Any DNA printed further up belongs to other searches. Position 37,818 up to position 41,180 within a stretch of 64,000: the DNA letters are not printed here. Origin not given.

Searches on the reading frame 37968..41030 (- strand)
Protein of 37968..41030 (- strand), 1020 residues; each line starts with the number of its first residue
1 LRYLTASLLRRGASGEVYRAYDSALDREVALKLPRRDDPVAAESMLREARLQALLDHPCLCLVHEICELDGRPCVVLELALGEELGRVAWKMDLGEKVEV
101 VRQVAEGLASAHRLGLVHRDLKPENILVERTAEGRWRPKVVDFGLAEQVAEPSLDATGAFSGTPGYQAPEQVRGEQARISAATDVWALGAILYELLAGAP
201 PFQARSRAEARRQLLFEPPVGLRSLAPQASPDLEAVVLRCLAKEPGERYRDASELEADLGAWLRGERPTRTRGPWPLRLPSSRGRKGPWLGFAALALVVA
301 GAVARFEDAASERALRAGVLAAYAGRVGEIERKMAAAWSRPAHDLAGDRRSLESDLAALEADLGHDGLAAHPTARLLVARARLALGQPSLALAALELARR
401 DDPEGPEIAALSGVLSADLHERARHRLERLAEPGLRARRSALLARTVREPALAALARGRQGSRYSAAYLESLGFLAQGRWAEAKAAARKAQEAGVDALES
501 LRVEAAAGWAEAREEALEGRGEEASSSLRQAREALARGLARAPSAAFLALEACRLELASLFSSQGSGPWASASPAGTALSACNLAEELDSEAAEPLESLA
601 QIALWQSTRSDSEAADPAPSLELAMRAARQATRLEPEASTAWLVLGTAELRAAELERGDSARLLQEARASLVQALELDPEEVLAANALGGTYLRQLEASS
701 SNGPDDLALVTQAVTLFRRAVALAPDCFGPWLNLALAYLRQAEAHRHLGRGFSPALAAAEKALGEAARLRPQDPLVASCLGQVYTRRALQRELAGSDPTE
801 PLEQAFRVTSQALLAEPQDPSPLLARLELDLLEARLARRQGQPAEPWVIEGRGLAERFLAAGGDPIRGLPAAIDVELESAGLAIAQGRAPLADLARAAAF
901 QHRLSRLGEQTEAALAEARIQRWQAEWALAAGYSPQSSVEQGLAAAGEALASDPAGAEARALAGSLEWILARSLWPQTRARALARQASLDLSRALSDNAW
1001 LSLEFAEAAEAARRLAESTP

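Call 58: search_protein_families(library=pfam, proteins=[window:37968-41030:-], max_evalue=0.0001)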
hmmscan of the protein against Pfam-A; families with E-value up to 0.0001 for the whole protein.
window:37968-41030:- (1020 aa): 4 families
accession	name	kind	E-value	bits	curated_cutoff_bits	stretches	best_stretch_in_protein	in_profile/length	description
PF00069.31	Pkinase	-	2.6e-41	142.2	31.7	1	9-249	7-252/263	Protein kinase domain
PF07714.23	PK_Tyr_Ser-Thr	-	1.2e-26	94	23.1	1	9-249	7-249/258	Protein tyrosine and serine/threonine kinase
PF13414.12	TPR_11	-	6.7e-08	32.5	26.8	0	665-695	11-41/42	TPR repeat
PF13431.12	TPR_17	-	6.5e-05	23.3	24.4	0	716-743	1-28/34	Tetratricopeptide repeat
